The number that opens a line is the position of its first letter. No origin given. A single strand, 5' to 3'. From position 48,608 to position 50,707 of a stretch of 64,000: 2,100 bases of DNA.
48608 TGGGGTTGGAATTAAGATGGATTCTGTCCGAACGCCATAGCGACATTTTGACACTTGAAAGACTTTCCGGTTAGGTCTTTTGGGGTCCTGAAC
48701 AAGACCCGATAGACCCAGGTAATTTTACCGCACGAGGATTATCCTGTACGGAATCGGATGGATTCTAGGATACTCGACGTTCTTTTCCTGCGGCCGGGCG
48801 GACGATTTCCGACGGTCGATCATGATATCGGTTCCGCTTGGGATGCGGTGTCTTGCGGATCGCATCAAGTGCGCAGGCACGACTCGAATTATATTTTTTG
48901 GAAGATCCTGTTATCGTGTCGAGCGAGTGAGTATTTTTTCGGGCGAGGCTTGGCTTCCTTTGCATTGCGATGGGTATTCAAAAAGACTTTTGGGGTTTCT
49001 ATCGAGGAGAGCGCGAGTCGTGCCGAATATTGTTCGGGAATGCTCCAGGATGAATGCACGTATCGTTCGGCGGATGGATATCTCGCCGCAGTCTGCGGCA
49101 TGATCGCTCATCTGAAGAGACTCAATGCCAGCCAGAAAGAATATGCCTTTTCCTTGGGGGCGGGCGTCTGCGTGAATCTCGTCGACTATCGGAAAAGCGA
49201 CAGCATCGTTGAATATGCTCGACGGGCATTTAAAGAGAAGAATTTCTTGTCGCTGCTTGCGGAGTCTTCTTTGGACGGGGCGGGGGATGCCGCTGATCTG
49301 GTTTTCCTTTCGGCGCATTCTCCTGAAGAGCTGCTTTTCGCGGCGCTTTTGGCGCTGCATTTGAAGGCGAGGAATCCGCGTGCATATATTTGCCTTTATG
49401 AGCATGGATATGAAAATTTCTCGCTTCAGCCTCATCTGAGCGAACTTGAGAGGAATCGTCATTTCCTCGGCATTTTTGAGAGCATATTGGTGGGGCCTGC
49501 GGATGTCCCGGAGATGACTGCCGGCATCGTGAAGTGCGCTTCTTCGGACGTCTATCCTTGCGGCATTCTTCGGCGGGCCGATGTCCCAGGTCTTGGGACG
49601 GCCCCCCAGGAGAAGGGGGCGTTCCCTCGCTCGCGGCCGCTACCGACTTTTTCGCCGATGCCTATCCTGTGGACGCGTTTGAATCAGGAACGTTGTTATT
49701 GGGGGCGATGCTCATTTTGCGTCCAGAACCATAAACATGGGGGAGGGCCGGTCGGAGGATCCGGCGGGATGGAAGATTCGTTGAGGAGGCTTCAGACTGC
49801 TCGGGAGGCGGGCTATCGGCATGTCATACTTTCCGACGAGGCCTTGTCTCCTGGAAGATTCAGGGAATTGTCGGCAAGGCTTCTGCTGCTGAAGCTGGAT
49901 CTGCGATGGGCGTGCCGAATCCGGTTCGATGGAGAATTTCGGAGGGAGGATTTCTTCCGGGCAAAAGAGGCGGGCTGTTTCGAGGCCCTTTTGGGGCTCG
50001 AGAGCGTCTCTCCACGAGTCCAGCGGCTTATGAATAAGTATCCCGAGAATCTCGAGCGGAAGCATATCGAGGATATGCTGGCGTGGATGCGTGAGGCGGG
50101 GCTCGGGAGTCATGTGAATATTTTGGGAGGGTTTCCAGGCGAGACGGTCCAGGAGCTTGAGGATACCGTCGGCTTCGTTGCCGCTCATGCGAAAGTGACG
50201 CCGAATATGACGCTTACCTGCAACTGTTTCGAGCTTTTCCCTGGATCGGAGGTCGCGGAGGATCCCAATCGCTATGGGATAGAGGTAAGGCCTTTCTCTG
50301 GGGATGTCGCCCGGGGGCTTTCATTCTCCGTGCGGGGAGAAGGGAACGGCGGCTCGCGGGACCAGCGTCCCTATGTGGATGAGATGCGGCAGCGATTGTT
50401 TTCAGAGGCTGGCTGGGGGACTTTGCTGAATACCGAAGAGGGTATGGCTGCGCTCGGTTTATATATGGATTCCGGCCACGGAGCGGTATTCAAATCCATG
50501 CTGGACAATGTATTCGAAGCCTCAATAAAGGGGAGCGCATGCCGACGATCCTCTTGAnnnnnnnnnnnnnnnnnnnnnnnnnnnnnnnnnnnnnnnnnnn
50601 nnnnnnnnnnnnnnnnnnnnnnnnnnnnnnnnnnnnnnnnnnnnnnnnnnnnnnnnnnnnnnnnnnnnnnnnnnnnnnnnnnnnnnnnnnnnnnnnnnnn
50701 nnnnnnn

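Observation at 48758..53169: Lower-GC four-gene cluster: B12-binding radical SAM + SDR epimerase + radical SAM/SPASM with RRE-like N-terminus + small signal-peptide ORF, closed by a strong terminator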

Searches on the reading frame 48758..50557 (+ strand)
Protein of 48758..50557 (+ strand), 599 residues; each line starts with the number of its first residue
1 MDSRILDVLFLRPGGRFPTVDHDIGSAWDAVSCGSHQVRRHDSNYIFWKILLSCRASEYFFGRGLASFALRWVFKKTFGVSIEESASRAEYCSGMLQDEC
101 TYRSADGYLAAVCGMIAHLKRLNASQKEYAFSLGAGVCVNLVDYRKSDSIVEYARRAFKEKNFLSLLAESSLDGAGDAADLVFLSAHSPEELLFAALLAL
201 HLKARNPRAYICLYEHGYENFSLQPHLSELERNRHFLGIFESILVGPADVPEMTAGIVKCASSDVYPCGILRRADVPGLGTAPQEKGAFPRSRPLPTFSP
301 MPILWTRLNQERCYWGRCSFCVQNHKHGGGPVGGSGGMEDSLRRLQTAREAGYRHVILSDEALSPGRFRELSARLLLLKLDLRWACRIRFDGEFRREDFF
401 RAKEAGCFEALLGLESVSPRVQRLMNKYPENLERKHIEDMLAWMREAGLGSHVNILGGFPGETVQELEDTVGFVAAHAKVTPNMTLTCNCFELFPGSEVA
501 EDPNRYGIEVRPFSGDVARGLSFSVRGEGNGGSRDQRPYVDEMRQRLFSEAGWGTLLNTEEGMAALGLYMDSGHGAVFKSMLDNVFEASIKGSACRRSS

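Call 3: search_protein_families(library=pfam, proteins=[window:48758-50557:+], max_evalue=0.01)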
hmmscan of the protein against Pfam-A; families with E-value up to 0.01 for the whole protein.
window:48758-50557:+ (599 aa): 1 family
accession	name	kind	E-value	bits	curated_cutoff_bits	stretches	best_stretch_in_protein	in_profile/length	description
PF04055.27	Radical_SAM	-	1.2e-11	45.5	29.5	1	316-473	9-165/166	Radical SAM superfamily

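Call 4: search_protein_families(library=ncbifam, proteins=[window:48758-50557:+], max_evalue=0.01)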
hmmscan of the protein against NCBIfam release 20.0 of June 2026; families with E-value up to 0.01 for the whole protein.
window:48758-50557:+ (599 aa): 8 families
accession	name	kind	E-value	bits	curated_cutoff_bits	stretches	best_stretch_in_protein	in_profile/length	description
TIGR04479.1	bcpD_PhpK_rSAM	subfamily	4.1e-16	58.4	600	1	317-476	253-408/504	PhpK family radical SAM P-methyltransferase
NF050148.1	rSAM_ApyD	equivalog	7.2e-07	28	750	1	401-479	293-368/645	RiPP biosynthesis radical SAM protein ApyD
TIGR03975.1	rSAM_ocin_1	subfamily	4.1e-06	25.6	281.85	1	313-513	270-465/606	RiPP maturation radical SAM C-methyltransferase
TIGR03471.1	HpnJ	equivalog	9.7e-06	24.7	577.6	1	312-499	204-383/472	hopanoid biosynthesis associated radical SAM protein HpnJ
NF038361.1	rSAM_Sden_1168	equivalog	0.0009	17.9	575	1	401-502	377-472/560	Sden_1168 family B12-binding radical SAM P-methyltransferase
NF033712.0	B12_rSAM_KedN5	subfamily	0.0066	14.7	700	1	412-508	307-396/624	KedN5 family methylcobalamin-dependent radical SAM C-methyltransferase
TIGR00089.1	TIGR00089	subfamily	0.007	15.2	251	0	412-476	254-317/429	MiaB/RimO family radical SAM methylthiotransferase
NF033070.1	rSAM_AprD4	equivalog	0.0082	15.1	500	0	371-476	263-365/456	AprD4 family radical SAM diol-dehydratase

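Call 9: find_encoding_contigs(protein=window:48758-50557:+, flank=10000)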
Protein window:48758-50557:+ (599 aa): 4 contigs read that carry it; 3 places shown.
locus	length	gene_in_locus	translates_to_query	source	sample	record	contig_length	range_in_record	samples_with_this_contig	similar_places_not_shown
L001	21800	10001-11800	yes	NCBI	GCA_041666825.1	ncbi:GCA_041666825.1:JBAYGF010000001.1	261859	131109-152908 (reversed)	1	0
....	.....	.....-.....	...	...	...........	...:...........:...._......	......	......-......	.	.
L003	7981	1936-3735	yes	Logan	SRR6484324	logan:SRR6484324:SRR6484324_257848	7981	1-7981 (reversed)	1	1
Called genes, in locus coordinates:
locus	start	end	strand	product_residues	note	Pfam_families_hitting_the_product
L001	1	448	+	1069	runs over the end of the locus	PF05226:CHASE2, PF00069:Pkinase, PF07714:PK_Tyr_Ser-Thr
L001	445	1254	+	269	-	PF00481:PP2C, PF13672:PP2C_2, PF07228:SpoIIE (weak)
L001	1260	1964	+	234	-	PF16697:Yop-YscD_cpl, PF00498:FHA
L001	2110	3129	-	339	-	PF02775:TPP_enzyme_C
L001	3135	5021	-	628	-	PF01558:POR, PF01855:POR_N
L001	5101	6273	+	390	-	PF08442:ATP-grasp_2, PF13549:ATP-grasp_5, PF24948:Citrate_synth_N, PF00549:Ligase_CoA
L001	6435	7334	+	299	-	PF02629:CoA_binding, PF13380:CoA_binding_2 (weak), PF13607:Succ_CoA_lig, PF00549:Ligase_CoA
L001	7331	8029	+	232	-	PF02683:DsbD_TM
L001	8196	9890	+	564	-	PF04389:Peptidase_M28, PF01546:Peptidase_M20 (weak), PF05343:Peptidase_M42 (weak)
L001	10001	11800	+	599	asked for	PF04055:Radical_SAM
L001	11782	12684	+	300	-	PF01370:Epimerase, PF04321:RmlD_sub_bind (faint), PF16363:GDP_Man_Dehyd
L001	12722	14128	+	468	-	PF04055:Radical_SAM, PF13353:Fer4_12 (weak)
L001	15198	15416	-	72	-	-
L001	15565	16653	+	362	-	PF00211:Guanylate_cyc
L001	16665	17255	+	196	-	PF00929:RNase_T, PF13482:RNase_H_2 (faint)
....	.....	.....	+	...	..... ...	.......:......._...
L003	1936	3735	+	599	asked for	PF04055:Radical_SAM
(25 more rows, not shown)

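Call 14: find_homologous_proteins(query=window:48758-50557:+)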
Query window:48758-50557:+ (599 aa): 34 proteins with E <= 0.001 among 8000 candidates.
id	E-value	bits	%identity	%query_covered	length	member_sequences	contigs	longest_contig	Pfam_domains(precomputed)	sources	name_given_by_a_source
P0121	0.0e+0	1167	100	84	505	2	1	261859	PF04055.28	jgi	-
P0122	2.7e-113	398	37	98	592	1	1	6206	PF04055.28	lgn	-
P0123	1.2e-108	382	36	99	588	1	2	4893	PF04055.28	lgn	-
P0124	3.1e-104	368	35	97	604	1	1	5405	PF04055.28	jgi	jgi:Radical SAM superfamily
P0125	9.6e-104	366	35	98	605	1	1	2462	PF04055.28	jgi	jgi:hypothetical protein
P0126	1.0e-103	366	36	97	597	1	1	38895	PF04055.28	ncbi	ncbi:B12-binding domain-containing radical SAM protein [Elusimicrobiota bacterium]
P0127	1.9e-101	359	35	97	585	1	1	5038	PF04055.28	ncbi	ncbi:MAG: B12-binding domain-containing radical SAM protein [Sulfobacillus sp.]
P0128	7.0e-101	357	36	98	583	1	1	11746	PF04055.28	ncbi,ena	-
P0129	4.3e-100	354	35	97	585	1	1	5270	PF04055.28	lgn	-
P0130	1.1e-99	353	33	97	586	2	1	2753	PF04055.28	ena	-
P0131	8.6e-99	350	34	97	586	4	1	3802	PF04055.28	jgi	jgi:hypothetical protein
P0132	2.7e-98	348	36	98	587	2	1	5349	PF04055.28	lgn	-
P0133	3.5e-97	344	34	98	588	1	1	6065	PF04055.28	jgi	-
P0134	4.1e-97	344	36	97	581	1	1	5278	PF04055.28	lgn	-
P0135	2.1e-96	342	35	97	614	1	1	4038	PF04055.28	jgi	jgi:hypothetical protein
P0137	3.2e-95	338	35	99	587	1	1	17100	PF04055.28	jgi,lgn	-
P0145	6.1e-88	314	31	98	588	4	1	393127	PF04055.28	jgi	jgi:Radical SAM superfamily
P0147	1.8e-87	312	33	97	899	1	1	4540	PF16363.12,PF04055.28,PF13460.13,PF01370.28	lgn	-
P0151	3.0e-77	279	30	99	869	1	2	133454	PF04055.28,PF13460.13,PF01370.28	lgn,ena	-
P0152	1.3e-74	270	30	97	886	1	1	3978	PF04321.24,PF16363.12,PF04055.28,PF13460.13,PF01370.28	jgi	jgi:nucleoside-diphosphate-sugar epimerase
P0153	1.9e-70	256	33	97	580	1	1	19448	PF04055.28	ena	-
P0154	7.0e-4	36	27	42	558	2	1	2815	PF04055.28,PF02310.25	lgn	-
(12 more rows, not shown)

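Call 16: find_related_loci(query=A1, collection=genome_contigs, flank=8000)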
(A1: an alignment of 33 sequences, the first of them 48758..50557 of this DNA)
Query A1 (599 aa) in genome_contigs; peptide patterns used: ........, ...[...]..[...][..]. (x = any residue, [..] = any of these).
600 stretches matched a pattern (row limit reached: there are more); 549 encode a relative of the query (tblastn E <= 1e-3); the best 80 are kept; 79 distinct loci.
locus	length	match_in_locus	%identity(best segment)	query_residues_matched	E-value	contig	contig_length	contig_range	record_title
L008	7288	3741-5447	35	6-580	2e-100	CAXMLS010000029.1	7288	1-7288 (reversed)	MAG TPA_asm: uncultured bacterium isolate SRR1572169_concoct_8 genome assembly, contig: ERZ16270753.6906, whole genome s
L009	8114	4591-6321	33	6-586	5e-100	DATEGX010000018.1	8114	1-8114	MAG TPA_asm: Candidatus Binataceae bacterium isolate SMAG_U8796 k141_1753081, whole genome shotgun sequence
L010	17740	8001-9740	33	3-586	5e-97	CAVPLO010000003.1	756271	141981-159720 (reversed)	MAG: uncultured Alphaproteobacteria bacterium isolate MFD10113.bin.2.56 genome assembly, contig: contig_2658, whole geno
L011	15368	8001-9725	33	6-584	4e-94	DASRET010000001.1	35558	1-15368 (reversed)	MAG TPA_asm: Xanthobacteraceae bacterium isolate SMAG_U10013 k141_2140603, whole genome shotgun sequence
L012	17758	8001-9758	34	4-592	8e-94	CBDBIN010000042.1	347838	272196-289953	MAG: Terriglobia bacterium isolate d1c3b3d4-6a15-40f0-a509-e9ece1a5a339 genome assembly, contig: contig_42, whole genome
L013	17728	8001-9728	32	6-586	6e-93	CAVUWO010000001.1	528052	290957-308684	MAG: uncultured proteobacterium isolate MFD05580.bin.2.85 genome assembly, contig: contig_14698, whole genome shotgun se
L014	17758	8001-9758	33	4-593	2e-91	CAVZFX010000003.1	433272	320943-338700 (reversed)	MAG: uncultured Alphaproteobacteria bacterium isolate MFD05512.bin.1.62 genome assembly, contig: contig_16872, whole gen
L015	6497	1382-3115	34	8-580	6e-90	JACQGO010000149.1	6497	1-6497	MAG: Betaproteobacteria bacterium isolate NC_groundwater_1075_Ag_S2p5_65_1559 S_2p5_S6_coassembly_k141_1294183, whole ge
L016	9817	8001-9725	34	8-586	7e-87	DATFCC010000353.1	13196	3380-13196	MAG TPA_asm: Hyphomicrobiaceae bacterium isolate SMAG_U8544 k141_2014299, whole genome shotgun sequence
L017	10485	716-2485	31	4-597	9e-81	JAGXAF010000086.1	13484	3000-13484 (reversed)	MAG: Bradyrhizobium sp. isolate REEB70 contig-150_5886, whole genome shotgun sequence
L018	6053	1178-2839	28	6-580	1e-76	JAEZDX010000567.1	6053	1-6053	MAG: Bacillota bacterium isolate OH_CBrB_310 k127_3404781, whole genome shotgun sequence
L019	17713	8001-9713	30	13-584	1e-71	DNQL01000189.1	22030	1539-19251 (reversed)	MAG TPA_asm: Elusimicrobia bacterium isolate UBA11179 contig_40182, whole genome shotgun sequence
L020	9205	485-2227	36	6-592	7e-101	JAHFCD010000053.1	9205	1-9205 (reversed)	MAG: Elusimicrobia bacterium isolate nzgw213 NODE_8551_length_9206_cov_2.841717, whole genome shotgun sequence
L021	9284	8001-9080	34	1-366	1e-50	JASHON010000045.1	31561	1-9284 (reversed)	MAG: Terriglobia bacterium isolate JOPF024 JOPF_A073_contig_19812, whole genome shotgun sequence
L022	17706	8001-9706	31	12-580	7e-70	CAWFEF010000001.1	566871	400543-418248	MAG: uncultured Gammaproteobacteria bacterium isolate MFD05674.bin.2.90 genome assembly, contig: contig_14773, whole gen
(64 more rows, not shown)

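Call 20: find_encoding_contigs(protein=P0126, flank=7000, max_places=1)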
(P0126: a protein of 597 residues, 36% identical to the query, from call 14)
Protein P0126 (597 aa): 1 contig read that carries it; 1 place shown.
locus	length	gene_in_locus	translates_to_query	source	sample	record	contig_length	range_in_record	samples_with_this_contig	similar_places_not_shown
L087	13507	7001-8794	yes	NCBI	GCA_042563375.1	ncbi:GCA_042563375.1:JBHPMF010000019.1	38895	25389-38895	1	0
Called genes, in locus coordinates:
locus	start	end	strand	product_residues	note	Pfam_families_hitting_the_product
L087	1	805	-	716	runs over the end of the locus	PF14436:EndoU_bacteria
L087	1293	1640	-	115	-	-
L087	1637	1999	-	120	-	PF00543:P-II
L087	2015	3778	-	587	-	PF07556:DUF1538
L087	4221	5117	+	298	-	-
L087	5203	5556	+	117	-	-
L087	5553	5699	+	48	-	-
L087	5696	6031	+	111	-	-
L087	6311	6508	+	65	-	-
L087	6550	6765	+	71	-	-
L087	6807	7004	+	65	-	-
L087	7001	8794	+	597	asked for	PF04055:Radical_SAM (weak)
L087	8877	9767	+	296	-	PF01370:Epimerase, PF13460:NAD_binding_10, PF16363:GDP_Man_Dehyd (weak)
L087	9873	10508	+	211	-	PF13338:AbiEi_4 (weak)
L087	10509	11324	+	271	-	PF08843:AbiEii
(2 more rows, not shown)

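Call 21: find_encoding_contigs(protein=P0145, flank=7000, max_places=1)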
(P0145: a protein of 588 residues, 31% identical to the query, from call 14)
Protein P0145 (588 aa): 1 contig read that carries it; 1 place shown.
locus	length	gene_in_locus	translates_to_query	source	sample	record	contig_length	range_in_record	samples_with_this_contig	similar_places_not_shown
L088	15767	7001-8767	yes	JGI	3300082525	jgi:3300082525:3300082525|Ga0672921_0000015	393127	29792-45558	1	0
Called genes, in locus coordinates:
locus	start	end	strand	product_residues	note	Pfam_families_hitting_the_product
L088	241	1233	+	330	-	PF23023:Anti-Pycsar_Apyc1, PF00753:Lactamase_B, PF12706:Lactamase_B_2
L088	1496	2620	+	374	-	PF05992:SbmA_BacA, PF06472:ABC_membrane_2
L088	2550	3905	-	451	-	PF00232:Glyco_hydro_1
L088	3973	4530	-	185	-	PF00571:CBS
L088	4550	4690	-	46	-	-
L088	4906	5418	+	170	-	PF03625:DUF302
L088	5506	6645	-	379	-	PF04116:FA_hydroxylase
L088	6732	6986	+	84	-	-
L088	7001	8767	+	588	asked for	PF04055:Radical_SAM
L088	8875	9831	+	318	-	PF13640:2OG-FeII_Oxy_3 (weak)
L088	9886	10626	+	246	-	PF19541:DUF6065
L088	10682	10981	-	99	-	-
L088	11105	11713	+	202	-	-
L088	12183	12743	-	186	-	-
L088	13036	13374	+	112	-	-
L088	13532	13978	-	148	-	-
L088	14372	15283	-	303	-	PF13379:NMT1_2 (faint), PF09084:NMT1 (faint)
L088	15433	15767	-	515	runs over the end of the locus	PF00083:Sugar_tr, PF07690:MFS_1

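Call 22: find_encoding_contigs(protein=P0151, flank=7000, max_places=1)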
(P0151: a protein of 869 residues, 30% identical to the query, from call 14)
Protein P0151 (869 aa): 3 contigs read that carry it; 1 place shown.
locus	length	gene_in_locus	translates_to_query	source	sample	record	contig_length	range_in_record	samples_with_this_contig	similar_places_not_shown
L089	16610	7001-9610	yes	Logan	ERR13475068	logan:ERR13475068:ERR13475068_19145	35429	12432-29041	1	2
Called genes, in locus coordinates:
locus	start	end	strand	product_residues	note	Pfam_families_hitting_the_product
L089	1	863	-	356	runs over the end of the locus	PF00581:Rhodanese (weak)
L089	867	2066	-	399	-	-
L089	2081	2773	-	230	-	PF00092:VWA (weak)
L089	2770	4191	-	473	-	PF13367:PrsW-protease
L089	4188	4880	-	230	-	PF13672:PP2C_2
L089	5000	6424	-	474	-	PF00069:Pkinase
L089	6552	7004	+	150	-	-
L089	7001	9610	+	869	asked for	PF13460:NAD_binding_10 (faint), PF04055:Radical_SAM, PF01370:Epimerase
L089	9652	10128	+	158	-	-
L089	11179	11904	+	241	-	PF00027:cNMP_binding, PF12802:MarR_2 (faint), PF13545:HTH_Crp_2, PF08279:HTH_11 (weak)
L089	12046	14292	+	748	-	PF07715:Plug, PF00593:TonB_dep_Rec_b-barrel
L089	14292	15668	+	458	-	PF07287:AtuA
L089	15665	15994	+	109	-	PF14330:DUF4387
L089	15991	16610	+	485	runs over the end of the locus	PF07690:MFS_1, PF13347:MFS_2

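Call 23: find_encoding_contigs(protein=P0137, flank=7000, max_places=1)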
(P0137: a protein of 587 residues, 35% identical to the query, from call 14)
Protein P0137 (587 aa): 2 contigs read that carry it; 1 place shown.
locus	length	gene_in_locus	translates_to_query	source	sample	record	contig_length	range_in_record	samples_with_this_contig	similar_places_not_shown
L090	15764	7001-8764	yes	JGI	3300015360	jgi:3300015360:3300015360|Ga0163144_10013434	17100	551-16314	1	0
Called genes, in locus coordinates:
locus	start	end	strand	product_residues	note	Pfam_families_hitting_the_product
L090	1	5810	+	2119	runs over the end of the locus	?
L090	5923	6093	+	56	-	-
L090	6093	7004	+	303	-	PF01370:Epimerase, PF13460:NAD_binding_10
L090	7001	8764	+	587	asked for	PF04055:Radical_SAM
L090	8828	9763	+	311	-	-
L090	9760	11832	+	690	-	PF05226:CHASE2, PF00211:Guanylate_cyc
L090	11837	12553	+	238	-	PF11750:DUF3307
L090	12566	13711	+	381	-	PF00108:Thiolase_N, PF02803:Thiolase_C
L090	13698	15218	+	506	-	PF00221:Lyase_aromatic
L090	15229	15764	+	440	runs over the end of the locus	?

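Call 29: find_related_loci(query=A1, collection=metagenome_contigs, flank=6000)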
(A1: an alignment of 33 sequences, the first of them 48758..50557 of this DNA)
Query A1 (599 aa) in metagenome_contigs; peptide patterns used: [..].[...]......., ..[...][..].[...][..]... (x = any residue, [..] = any of these).
260 stretches matched a pattern; 40 encode a relative of the query (tblastn E <= 1e-3); 40 distinct loci.
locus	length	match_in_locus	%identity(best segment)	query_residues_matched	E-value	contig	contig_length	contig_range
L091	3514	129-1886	34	4-593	8e-106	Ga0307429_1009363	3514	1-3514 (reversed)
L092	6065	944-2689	34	6-591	9e-102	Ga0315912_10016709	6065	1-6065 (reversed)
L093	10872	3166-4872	37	1-580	2e-101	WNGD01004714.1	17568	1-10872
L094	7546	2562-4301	35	6-591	2e-101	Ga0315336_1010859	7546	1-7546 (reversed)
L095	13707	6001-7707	35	6-580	5e-101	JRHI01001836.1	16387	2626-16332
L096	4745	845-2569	33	6-584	4e-101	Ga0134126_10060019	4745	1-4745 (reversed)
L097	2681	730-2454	34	6-584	2e-101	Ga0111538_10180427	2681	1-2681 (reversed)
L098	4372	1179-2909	33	6-586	2e-97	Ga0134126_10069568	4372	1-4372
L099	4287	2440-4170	33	6-586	1e-97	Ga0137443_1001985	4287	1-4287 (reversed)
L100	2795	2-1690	35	18-586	4e-100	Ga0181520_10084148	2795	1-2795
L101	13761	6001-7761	35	6-597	2e-95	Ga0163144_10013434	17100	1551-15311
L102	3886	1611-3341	34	6-586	3e-95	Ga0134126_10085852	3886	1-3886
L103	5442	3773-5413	34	6-556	5e-94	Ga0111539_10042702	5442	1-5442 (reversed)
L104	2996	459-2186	33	6-586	2e-96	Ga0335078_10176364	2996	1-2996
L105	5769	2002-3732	34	6-586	4e-94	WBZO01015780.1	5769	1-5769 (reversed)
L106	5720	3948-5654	33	6-580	4e-94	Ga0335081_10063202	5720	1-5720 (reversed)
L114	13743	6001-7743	32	5-594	2e-83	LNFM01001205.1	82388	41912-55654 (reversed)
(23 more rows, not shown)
